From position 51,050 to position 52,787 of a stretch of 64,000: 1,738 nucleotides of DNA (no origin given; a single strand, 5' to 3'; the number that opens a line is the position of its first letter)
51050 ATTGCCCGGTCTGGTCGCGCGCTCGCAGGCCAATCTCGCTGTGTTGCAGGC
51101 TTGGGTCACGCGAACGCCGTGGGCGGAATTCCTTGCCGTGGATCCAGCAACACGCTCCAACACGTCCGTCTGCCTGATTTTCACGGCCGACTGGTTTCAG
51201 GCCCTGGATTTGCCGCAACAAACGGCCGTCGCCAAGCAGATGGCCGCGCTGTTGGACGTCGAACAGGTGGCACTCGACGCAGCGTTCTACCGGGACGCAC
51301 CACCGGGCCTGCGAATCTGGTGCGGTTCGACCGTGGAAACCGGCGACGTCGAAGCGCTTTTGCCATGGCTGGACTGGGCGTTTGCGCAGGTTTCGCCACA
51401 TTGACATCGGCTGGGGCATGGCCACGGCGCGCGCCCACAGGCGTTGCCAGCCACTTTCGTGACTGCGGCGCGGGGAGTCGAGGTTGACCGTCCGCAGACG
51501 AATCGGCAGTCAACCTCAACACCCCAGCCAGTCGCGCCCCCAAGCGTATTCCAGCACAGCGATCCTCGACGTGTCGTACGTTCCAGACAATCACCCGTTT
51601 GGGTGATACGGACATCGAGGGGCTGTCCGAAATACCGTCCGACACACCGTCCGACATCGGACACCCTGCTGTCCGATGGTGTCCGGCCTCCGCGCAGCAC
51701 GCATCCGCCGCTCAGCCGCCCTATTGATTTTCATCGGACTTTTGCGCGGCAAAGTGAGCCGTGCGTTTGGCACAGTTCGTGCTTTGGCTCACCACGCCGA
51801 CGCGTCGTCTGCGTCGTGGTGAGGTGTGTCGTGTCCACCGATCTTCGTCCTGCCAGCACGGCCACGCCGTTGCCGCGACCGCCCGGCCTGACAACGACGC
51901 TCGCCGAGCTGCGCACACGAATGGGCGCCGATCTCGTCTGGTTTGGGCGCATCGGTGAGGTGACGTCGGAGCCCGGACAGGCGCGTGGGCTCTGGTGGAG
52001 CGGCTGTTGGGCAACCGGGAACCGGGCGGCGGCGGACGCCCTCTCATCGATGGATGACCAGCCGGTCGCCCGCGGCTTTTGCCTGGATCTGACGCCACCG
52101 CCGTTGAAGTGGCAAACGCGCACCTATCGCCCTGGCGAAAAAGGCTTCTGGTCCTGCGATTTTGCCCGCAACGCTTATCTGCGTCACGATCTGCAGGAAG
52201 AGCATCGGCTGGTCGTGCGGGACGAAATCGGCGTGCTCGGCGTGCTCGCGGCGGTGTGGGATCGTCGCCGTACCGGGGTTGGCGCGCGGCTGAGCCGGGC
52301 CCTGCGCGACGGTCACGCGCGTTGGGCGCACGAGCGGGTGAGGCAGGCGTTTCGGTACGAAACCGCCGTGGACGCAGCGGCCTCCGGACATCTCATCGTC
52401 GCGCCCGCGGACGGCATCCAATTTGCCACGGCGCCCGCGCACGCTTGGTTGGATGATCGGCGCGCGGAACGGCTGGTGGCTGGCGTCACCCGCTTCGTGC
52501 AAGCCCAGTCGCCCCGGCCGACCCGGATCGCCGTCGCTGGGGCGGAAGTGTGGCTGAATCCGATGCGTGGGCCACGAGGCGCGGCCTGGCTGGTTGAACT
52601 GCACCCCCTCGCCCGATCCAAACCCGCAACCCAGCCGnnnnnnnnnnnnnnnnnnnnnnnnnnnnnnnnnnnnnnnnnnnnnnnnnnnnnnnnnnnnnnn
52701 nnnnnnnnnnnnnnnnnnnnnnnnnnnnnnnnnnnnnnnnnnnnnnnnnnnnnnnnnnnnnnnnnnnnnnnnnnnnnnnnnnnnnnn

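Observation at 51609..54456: Self-contained sigma54 cascade: tandem-HTH activator, 12-bp-period GTCCGA array, -24/-12 promoter, LuxR-type regulator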

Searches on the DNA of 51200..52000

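Call 19: search_rna_families(source=window, start=51200, end=52000, threshold=evalue, max_evalue=10)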
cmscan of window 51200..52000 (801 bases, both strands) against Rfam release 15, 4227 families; matches with E-value up to 10: 4.
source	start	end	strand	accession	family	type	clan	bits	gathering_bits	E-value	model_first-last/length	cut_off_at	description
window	51467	51529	+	RF02598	EBv-sisRNA-2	Gene;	-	19.8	41.8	3.4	1-76/76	no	Epstein-Barr virus stable intronic sequence RNA 2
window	51769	51808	+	RF03032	narK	Cis-reg;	-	18.2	43.2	0.71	1-72/72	no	narK RNA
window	51471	51526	-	RF04159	MIR1437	Gene; miRNA;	-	16.4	168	5.2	1-192/192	no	MIR1437 microRNA precursor family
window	51687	51738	-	RF01145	sR14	Gene; snRNA; snoRNA; CD-box;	-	13.3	38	0.72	1-54/54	no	Small nucleolar RNA sR14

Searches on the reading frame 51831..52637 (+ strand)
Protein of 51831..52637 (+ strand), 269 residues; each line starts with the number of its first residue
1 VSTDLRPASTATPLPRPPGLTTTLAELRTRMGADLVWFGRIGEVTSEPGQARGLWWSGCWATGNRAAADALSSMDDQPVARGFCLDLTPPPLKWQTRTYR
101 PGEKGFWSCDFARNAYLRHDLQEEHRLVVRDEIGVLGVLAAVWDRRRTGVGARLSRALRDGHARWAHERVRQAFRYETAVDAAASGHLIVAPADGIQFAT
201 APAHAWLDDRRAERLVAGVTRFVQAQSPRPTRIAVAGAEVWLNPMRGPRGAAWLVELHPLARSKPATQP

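Call 20: search_protein_families(library=pfam, proteins=[window:51831-52637:+], max_evalue=10)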
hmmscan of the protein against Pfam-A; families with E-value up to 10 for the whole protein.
seq(269 aa): 0 families
